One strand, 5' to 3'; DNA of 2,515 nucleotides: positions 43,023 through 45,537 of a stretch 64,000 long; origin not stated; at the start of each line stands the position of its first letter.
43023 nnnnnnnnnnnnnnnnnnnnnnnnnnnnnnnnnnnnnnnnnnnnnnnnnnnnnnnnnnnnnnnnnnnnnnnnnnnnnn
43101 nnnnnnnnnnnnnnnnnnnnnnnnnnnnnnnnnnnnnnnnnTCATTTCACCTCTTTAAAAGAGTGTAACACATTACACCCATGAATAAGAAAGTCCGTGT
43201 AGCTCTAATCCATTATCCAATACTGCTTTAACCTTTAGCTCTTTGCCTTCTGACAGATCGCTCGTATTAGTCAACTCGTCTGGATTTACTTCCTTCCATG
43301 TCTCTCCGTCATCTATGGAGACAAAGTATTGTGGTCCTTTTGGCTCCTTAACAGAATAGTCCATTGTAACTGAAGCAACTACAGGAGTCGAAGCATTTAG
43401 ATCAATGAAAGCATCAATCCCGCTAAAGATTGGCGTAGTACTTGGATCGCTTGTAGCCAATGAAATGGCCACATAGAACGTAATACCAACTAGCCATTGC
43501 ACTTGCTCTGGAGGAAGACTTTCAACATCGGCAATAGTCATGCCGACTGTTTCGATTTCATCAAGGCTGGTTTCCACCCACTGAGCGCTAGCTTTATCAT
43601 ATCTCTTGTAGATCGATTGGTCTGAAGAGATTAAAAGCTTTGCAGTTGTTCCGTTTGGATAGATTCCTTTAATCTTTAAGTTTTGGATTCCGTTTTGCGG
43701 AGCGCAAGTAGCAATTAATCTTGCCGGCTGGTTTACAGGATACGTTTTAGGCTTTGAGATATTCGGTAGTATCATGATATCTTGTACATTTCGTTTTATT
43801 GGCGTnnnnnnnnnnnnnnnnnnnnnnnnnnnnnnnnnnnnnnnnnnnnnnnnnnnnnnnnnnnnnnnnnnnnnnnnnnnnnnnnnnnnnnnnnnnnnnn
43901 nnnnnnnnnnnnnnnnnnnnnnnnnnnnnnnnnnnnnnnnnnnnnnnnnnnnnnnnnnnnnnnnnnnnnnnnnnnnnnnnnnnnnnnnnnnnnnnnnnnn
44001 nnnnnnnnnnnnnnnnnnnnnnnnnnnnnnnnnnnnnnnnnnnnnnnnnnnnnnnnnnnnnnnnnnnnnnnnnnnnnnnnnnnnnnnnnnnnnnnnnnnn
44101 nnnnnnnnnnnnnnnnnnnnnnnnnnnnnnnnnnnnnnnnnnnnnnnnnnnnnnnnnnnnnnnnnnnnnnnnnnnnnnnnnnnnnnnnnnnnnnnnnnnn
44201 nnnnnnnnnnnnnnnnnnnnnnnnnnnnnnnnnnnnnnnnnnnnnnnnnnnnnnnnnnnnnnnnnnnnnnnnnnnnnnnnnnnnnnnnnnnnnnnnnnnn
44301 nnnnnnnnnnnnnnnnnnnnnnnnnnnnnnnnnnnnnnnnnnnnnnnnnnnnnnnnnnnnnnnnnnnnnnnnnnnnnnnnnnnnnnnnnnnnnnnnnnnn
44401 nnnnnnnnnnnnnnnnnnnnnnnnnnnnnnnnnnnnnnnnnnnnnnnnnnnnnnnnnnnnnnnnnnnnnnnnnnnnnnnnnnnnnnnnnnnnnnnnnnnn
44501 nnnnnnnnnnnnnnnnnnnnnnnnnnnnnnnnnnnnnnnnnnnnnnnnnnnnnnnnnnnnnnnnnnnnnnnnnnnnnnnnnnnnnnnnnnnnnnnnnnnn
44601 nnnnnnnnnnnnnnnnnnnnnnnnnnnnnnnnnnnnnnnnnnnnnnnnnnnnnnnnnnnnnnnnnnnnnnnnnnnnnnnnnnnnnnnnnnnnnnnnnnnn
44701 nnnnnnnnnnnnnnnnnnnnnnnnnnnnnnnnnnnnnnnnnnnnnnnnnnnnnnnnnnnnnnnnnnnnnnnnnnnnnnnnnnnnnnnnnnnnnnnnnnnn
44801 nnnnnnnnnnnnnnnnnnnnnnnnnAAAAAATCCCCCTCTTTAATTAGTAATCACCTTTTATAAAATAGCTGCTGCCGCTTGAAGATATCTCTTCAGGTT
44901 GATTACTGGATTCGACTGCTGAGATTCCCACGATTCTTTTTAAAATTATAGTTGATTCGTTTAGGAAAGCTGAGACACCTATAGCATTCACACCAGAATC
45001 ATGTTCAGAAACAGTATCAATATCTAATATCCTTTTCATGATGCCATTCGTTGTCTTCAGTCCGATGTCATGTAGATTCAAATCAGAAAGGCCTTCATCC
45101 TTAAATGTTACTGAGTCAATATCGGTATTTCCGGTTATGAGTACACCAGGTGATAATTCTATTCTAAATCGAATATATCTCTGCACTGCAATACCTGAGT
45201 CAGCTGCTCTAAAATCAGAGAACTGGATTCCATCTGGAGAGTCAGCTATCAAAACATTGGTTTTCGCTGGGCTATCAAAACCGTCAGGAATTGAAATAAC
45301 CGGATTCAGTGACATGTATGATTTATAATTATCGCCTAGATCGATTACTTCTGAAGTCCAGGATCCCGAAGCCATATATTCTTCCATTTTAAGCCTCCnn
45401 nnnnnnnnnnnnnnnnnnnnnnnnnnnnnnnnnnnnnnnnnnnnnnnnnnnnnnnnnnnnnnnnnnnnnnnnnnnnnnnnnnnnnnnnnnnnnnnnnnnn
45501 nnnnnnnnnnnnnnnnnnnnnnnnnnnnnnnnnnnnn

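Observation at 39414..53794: Fourteen-kb arsenal of interleaved paralogous fibre-like genes built on RCC1 beta-propellers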

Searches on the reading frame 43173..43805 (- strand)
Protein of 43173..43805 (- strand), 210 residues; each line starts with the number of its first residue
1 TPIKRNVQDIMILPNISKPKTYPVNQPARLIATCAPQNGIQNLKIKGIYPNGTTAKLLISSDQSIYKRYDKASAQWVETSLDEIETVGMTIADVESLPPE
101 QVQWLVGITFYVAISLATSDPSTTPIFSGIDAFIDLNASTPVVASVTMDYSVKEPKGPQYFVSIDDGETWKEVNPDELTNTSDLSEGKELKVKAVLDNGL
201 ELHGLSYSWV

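Call 35: search_protein_representatives(alignment_id=A3)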
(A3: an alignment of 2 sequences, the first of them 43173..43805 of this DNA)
Query: 2 sequences, 215 profile positions. Proteins with E-value up to 0.001 (for the whole library): 179; up to 1e-10: 75; up to 1e-30: 10. The best 150 are listed.
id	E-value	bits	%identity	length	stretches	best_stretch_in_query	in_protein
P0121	1.6e-119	413.5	-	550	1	5-215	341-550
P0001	2.2e-118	409.7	-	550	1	1-215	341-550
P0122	1.8e-71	256.3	-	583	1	19-214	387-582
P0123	1.1e-68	247.3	-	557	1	2-215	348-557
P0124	7.2e-54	198.8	-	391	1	16-215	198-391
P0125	8.6e-44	165.9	-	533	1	9-215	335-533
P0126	8.0e-35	136.6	-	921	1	8-214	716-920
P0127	3.6e-34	134.4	-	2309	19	143-201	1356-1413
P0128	1.5e-32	129.2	-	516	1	13-146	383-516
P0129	2.0e-31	125.5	-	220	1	8-215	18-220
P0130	1.9e-25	105.9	-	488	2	38-215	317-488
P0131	2.4e-24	102.3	-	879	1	43-215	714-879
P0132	3.3e-24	101.9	-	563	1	40-214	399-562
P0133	3.9e-24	101.6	-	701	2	82-215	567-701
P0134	4.4e-24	101.5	-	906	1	34-215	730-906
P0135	4.4e-24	101.5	-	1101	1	81-215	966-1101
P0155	4.6e-20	88.3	-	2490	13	150-202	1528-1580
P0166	1.2e-18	83.7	-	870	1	17-214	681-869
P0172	4.5e-18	81.8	-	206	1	143-215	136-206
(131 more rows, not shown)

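Call 45: predict_structure(alignment_id=A5)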
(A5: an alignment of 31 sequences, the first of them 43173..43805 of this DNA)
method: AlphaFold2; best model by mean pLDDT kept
length: 210 residues; sequences in the alignment: 31
mean_pLDDT: 81.5   pTM: 0.56
mean pLDDT of the five models: 81.5, 81.2, 81.1, 80.1, 78.6
residues with pLDDT >= 90: 123; 70-90: 39; 50-70: 15; < 50: 33
segments of 3 or more residues with pLDDT < 50: 1-16, 141-153, 207-210
pLDDT, mean of each block of 10 residues (from residue 1): 34 44 78 89 93 96 97 97 97 97 95 94 88 72 41 70 94 92 91 90 62
secondary structure, 60 per line:
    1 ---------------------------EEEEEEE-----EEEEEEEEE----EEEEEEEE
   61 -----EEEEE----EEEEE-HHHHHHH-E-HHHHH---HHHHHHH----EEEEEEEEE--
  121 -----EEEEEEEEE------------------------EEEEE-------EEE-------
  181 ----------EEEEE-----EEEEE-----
elements in order: E28-34 E40-48 E53-60 E66-70 E75-79 H81-87 H91-95 H99-105 E110-118 E126-134 E159-163 E171-173 E191-195 E201-205
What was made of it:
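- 43173..44825 (-): g07 (550 aa), type E. RCC1 propeller (43791-44825), mid (43386-43742), C-terminal module (43176-43349). AF2 model of residues 341-550 has pLDDT 81.5 and two beta domains (call 45).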

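Call 51: fold_search(model_id=the predicted structure, library=viral)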
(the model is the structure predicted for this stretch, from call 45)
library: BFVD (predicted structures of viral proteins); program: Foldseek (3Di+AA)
matches with E <= 10: 790; with E <= 0.001: 4
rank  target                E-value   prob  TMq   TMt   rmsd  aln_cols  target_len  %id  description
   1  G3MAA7                1.1e-06  1.00  0.41  0.14  20.5       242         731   18  Gp366 [Bacillus phage G]
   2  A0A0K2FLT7            1.8e-06  1.00  0.49  0.14  10.3       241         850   13  (no name in the UniProt tables at hand)
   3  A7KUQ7                2.1e-04  1.00  0.27  0.07  18.6       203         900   15  (no name in the UniProt tables at hand)
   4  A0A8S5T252            5.8e-04  1.00  0.35  0.12  13.1       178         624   17  Concanavalin A-like lectin/glucanase superfamily protein [Myoviridae sp. ctqfO1]
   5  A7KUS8                1.1e-03  1.00  0.31  0.07  15.2       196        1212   16  (no name in the UniProt tables at hand)
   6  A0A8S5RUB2            2.2e-03  0.97  0.24  0.19  10.1       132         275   17  (no name in the UniProt tables at hand)
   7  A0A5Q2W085            6.7e-03  0.80  0.25  0.08  20.5       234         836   15  (no name in the UniProt tables at hand)
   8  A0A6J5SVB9            1.2e-02  0.66  0.26  0.09  20.6       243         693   10  Uncharacterized protein [uncultured Caudovirales phage]
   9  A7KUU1                1.5e-02  0.80  0.25  0.10  14.8       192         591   12  (no name in the UniProt tables at hand)
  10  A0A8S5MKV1            1.8e-02  0.54  0.26  0.11  19.9       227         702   12  Uncharacterized protein [Siphoviridae sp. ctrpg19]
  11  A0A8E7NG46            2.3e-02  0.25  0.19  0.08  17.7       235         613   11  (no name in the UniProt tables at hand)
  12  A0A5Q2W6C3            2.3e-02  0.12  0.13  0.04  21.6       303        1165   15  (no name in the UniProt tables at hand)
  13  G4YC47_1              3.2e-02  0.89  0.28  0.10  16.3       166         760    8  (no name in the UniProt tables at hand)
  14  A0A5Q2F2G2            4.0e-02  0.13  0.15  0.07  20.1       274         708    8  Capsid and scaffold protein [Lactococcus phage P596]
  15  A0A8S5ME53            4.2e-02  0.30  0.20  0.11  15.0       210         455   11  Uncharacterized protein [Siphoviridae sp. ctYh54]
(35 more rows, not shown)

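Call 59: search_solved_structures(query=A5, max_evalue=1)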
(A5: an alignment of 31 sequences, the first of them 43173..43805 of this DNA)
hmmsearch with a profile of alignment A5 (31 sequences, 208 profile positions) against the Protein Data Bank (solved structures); distinct sequences matched with E-value up to 1: 14.
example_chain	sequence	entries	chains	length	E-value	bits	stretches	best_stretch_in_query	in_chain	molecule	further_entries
9zem_A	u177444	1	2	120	0.00015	24.6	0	82-108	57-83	HeliScrew4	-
8axs_B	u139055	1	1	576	0.032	17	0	152-169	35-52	Exo-alpha-sialidase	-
8axi_A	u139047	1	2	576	0.032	17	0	152-169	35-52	Sialidase domain-containing protein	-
8axs_A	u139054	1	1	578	0.032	17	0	152-169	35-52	Exo-alpha-sialidase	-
9eob_A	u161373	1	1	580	0.033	16.9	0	152-169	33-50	exo-alpha-sialidase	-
8axt_A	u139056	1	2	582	0.036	16.8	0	152-169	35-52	Sialidase domain-containing protein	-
8hls_A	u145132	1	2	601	0.04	16.7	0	152-169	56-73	Sialidase domain-containing protein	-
3a71_A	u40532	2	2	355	0.2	14.4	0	154-171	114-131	Exo-arabinanase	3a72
4lks_A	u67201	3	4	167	0.28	13.9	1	27-101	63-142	Glycosyl hydrolase, family 31/fibronectin type III domain protein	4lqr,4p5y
3hdx_A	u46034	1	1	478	0.55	13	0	129-164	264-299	SusD superfamily protein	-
4xyx_A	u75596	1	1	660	0.85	12.3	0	52-69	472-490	Sialidase B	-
4xe9_A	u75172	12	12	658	0.85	12.3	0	52-69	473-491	Sialidase B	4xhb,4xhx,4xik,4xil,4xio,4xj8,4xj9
4xog_A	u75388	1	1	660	0.86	12.3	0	52-69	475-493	Sialidase B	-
4xma_A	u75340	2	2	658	0.97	12.1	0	52-69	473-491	Sialidase B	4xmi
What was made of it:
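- Tried and rejected: Profile against PDB sequences for the C-terminal unit: only Asp-box motif matches to sialidases (call 59).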

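Call 70: search_protein_families(library=pfam, proteins=[P0127, P0155, P0126, P0166, P0135, P0172, P0129], max_evalue=0.001)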
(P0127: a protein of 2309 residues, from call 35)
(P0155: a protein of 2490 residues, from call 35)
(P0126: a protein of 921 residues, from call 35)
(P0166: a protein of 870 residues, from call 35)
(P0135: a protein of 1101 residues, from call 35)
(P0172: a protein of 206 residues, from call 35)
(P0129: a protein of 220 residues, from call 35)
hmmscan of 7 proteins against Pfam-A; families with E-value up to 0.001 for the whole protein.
P0127 (2309 aa): 5 families
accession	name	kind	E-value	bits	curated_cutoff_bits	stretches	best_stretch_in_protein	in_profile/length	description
PF21471.3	Reelin_subrepeat-B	-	3.3e-27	95.2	27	0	1790-1912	26-104/127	Reelin subrepeat B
PF02012.26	BNR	-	1.3e-11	43.1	27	0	2017-2027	1-11/12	BNR/Asp-box repeat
PF05932.18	CesT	-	6.6e-06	26.7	22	0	1759-1798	32-71/119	Tir chaperone protein (CesT) family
PF25374.1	Cadherin_FAT4_N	-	0.00013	22.7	35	0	722-773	3-53/85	FAT4-like, N-terminal cadherin-like domain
PF22484.2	DUF6986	-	0.0005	19.5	27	0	1327-1378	225-276/408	Domain of unknown function (DUF6986)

P0155 (2490 aa): 7 families
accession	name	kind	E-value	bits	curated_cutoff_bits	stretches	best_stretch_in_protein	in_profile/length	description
PF00669.25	Flagellin_N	-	6e-29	101.3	26.6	1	10-135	9-134/139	Bacterial flagellin N-terminal helical region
PF21471.3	Reelin_subrepeat-B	-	2e-24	86.2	27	0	1262-1291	53-77/127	Reelin subrepeat B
PF02012.26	BNR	-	2e-24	81.9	27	0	1089-1099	1-11/12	BNR/Asp-box repeat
PF00700.27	Flagellin_C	-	1.4e-08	35.4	23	1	2381-2452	4-75/86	Bacterial flagellin C-terminal helical region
PF08402.16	TOBE_2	-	1.4e-08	35.1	21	0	1346-1394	16-67/76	TOBE domain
PF24316.1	Tli3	-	2.1e-08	35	27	0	1080-1130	78-127/129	T6SS Tli3 immunity protein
PF03174.19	CHB_HEX_C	-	8.1e-05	22.9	23.6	0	1271-1286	37-52/76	Chitobiase/beta-hexosaminidase C-terminal domain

P0126 (921 aa): 4 families
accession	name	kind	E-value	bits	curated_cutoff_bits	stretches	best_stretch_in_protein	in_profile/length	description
PF25390.1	WD40_RLD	-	1.9e-97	327.3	150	3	5-280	41-335/363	RCC1-like domain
PF13540.12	RCC1_2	-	7.9e-52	172.3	22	5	48-76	1-29/30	Regulator of chromosome condensation (RCC1) repeat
PF00415.24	RCC1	-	1.7e-43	147.4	21.7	3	66-111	3-50/50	Regulator of chromosome condensation (RCC1) repeat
PF25384.1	Alsin_RLD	-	2e-05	24.5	100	0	576-669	236-331/405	Alsin RCC1-like domain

P0166 (870 aa): 4 families
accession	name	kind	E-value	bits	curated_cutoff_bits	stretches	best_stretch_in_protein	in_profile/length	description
PF25390.1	WD40_RLD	-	6.2e-179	595.4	150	4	335-633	29-357/363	RCC1-like domain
PF13540.12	RCC1_2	-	5.3e-81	265.1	22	8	483-511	1-29/30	Regulator of chromosome condensation (RCC1) repeat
PF00415.24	RCC1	-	1.3e-79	263.1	21.7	7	499-544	1-50/50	Regulator of chromosome condensation (RCC1) repeat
PF25384.1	Alsin_RLD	-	3.7e-06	26.9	100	0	157-219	244-310/405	Alsin RCC1-like domain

P0135 (1101 aa): 2 families
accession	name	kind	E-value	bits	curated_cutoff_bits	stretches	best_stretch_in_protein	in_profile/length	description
PF00754.31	F5_F8_type_C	-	9.6e-34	116.7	28.2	3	464-584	2-122/127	F5/8 type C domain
PF22633.2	F5_F8_type_C_2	-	3e-21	76.3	27.8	3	488-572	10-90/91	NedA-like, galactose-binding domain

P0172 (206 aa): 0 families

P0129 (220 aa): 0 families
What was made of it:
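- Asp-box sandwiches of this general type also occur as tandem repeats in a giant flagellin (calls 35, 70). Related Asp-box sandwiches occur in tandem arrays in non-phage giant proteins, including a flagellin insert (calls 35, 70).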

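Call 72: search_protein_families(library=pfam, alignment_id=A5, max_evalue=1)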
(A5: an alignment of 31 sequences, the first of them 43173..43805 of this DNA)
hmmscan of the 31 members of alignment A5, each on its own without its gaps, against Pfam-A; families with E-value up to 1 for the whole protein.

A. member 1, window:43173-43805:- (210 aa): 1 family
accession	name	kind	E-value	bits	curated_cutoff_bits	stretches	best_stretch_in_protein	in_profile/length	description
PF02012.26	BNR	-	0.071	13.6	27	1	161-171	1-11/12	BNR/Asp-box repeat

B. families by the number of members that match (of 31 scanned): 25 families
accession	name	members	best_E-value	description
PF02012.26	BNR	21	1e-06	BNR/Asp-box repeat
PF15902.12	Sortilin-Vps10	17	3.3e-05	Sortilin, neurotensin receptor 3,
PF00754.31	F5_F8_type_C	5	0.0036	F5/8 type C domain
PF13088.12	BNR_2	4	0.0065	BNR repeat-like domain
PF13810.12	DUF4185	3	0.051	Domain of unknown function (DUF4185)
PF20080.4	ALTTAQ_rpt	2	0.01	ALTTAQ repeat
PF24316.1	Tli3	2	0.037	T6SS Tli3 immunity protein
PF21471.3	Reelin_subrepeat-B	2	0.037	Reelin subrepeat B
PF13859.12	BNR_3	2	0.11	BNR repeat-like domain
PF03404.22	Mo-co_dimer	1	0.011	Mo-co oxidoreductase dimerisation domain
PF02815.25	MIR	1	0.025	MIR domain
PF12698.13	ABC2_membrane_3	1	0.026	ABC-2 family transporter protein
PF24359.1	DUF7515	1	0.041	Domain of unknown function (DUF7515)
PF14289.11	DUF4369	1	0.05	Domain of unknown function (DUF4369)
PF17574.7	TA_inhibitor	1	0.052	Inhibitor of toxin/antitoxin system (Gp4.5)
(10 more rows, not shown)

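Call 73: find_encoding_contigs(protein=P0122, flank=10000, max_places=3)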
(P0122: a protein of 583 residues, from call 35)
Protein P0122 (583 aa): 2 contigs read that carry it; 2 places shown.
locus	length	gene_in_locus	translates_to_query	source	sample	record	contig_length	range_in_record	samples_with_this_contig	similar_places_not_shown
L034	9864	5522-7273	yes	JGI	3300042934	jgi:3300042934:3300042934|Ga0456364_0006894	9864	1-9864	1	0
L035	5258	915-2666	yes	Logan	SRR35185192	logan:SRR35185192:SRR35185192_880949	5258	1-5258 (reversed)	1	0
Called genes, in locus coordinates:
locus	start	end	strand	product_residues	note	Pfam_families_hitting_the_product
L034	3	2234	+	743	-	?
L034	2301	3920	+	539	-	-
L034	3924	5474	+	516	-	PF00415:RCC1 (faint), PF25390:WD40_RLD, PF13540:RCC1_2 (weak), PF25390:WD40_RLD, PF13540:RCC1_2 (weak)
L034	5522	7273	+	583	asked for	PF00415:RCC1 (faint), PF13540:RCC1_2 (faint), PF25390:WD40_RLD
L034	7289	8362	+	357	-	PF00754:F5_F8_type_C, PF22633:F5_F8_type_C_2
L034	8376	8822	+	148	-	-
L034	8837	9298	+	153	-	PF05708:Peptidase_C92 (faint)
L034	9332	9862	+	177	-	?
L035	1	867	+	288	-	?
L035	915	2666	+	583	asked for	PF00415:RCC1 (faint), PF13540:RCC1_2 (faint), PF25390:WD40_RLD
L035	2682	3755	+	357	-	PF00754:F5_F8_type_C, PF22633:F5_F8_type_C_2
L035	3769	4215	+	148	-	-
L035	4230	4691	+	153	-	PF05708:Peptidase_C92 (faint)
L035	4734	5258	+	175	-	?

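Call 84: fold_search(model_id=the predicted structure, library=pdb)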
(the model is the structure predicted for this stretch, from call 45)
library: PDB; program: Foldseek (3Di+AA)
matches with E <= 10: 504; with E <= 0.001: 0
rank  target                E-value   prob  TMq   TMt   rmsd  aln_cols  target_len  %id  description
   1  5z06_A                1.3e-02  0.60  0.23  0.09  16.9       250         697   14  Crystal structure of beta-1,2-glucanase from Parabacteroides distasonis (released 2018-05-30)
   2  9lj6                  1.6e-02  0.14  0.13  0.12  20.7       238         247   12  Crystal Structure of C-terminal rigid fragment containing middle and C-terminal domains of the Basal pilin EbpB from Ent (released 2025-07-16)
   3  9m00_B                1.6e-02  0.12  0.12  0.09  21.2       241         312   12  Crystal Structure of the Basal pilin EbpB from Enterococcus faecalis with a partially disordered N-terminal domain. (released 2025-07-16)
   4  5z06_B                1.7e-02  0.38  0.19  0.08  17.4       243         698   14  Crystal structure of beta-1,2-glucanase from Parabacteroides distasonis (released 2018-05-30)
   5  9lr7_D                2.1e-02  0.12  0.13  0.08  21.8       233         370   13  Crystal Structure of the Basal pilin EbpB from Enterococcus faecalis. (released 2025-07-16)
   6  9m00_A                2.6e-02  0.10  0.12  0.09  21.1       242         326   11  Crystal Structure of the Basal pilin EbpB from Enterococcus faecalis with a partially disordered N-terminal domain. (released 2025-07-16)
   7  9lr7_C                3.1e-02  0.11  0.14  0.09  21.9       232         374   13  Crystal Structure of the Basal pilin EbpB from Enterococcus faecalis. (released 2025-07-16)
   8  9lr7_A                4.6e-02  0.10  0.13  0.08  21.2       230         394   12  Crystal Structure of the Basal pilin EbpB from Enterococcus faecalis. (released 2025-07-16)
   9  9lr7_B                4.8e-02  0.09  0.13  0.08  21.0       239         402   10  Crystal Structure of the Basal pilin EbpB from Enterococcus faecalis. (released 2025-07-16)
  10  8cn9_J                6.4e-02  0.38  0.22  0.24  17.2       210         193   10  Factor VII binding Fab of the bispecific antibody HMB-001 in complex with Factor VII (released 2023-12-27)
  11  6lnw_B                7.5e-02  0.57  0.21  0.31  10.5       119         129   12  Crystal structure of accessory secretory protein 1,2 and 3 in Streptococcus pneumoniae (released 2020-02-26)
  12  8cn9_O                7.5e-02  0.38  0.22  0.26  15.5       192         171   11  Factor VII binding Fab of the bispecific antibody HMB-001 in complex with Factor VII (released 2023-12-27)
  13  3fha_A                1.1e-01  0.11  0.15  0.06  17.4       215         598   12  Structure of endo-beta-N-acetylglucosaminidase A (released 2009-04-28)
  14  4es8_B                1.5e-01  0.28  0.22  0.16  17.1       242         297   10  Crystal Structure of the adhesin domain of Epf from Streptococcus pyogenes in P212121 (released 2012-09-19)
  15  4es9_A                1.7e-01  0.18  0.19  0.15  17.9       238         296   10  Crystal Structure of the adhesin domain of Epf from Streptococcus pyogenes in P21 (released 2012-09-19)
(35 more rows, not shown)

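Call 85: find_homologous_proteins(query=A5, max_evalue=0.00001)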
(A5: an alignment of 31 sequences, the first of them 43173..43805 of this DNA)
Query A5 (31 sequences) (210 aa, profile of the alignment): 6 proteins with E <= 0.00001 among 3941 candidates.
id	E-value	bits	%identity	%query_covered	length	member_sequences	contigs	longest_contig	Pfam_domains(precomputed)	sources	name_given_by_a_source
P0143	1.8e-77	278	51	34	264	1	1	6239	-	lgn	-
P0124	9.2e-68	246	40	100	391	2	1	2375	PF00415.25,PF13540.13,PF25384.2,PF25390.2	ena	-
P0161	2.0e-56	209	44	33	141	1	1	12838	-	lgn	-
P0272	3.0e-56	208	51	34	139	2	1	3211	-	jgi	jgi:hypothetical protein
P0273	4.3e-56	208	36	33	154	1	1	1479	-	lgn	-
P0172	1.3e-24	105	51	35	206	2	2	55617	-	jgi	-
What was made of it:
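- Tried and rejected: Word-indexed homolog search with the C-terminal profile: only 6 hits and no names (call 85).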

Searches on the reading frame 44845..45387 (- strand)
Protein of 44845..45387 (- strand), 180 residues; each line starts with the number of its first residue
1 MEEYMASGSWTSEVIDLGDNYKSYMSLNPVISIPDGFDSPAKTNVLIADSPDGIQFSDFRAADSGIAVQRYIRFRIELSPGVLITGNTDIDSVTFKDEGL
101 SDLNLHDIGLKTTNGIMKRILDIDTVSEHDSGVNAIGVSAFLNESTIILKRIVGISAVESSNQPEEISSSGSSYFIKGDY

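Call 3: search_protein_families(library=pfam, proteins=[window:44845-45387:-], max_evalue=0.01)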
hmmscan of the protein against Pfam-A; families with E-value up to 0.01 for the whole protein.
window:44845-45387:- (180 aa): 0 families

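Call 8: search_protein_families(library=phrogs, proteins=[window:44845-45387:-], max_evalue=0.001)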
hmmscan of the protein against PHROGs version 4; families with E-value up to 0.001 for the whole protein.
window:44845-45387:- (180 aa): 1 family
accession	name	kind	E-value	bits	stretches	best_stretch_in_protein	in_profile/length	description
phrog_21223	-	unknown function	2e-06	27.4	1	4-82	560-638/710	-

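Call 58: search_protein_families(library=ncbifam, proteins=[window:44845-45387:-], max_evalue=0.01)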
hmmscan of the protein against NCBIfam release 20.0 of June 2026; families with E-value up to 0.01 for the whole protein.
window:44845-45387:- (180 aa): 0 families
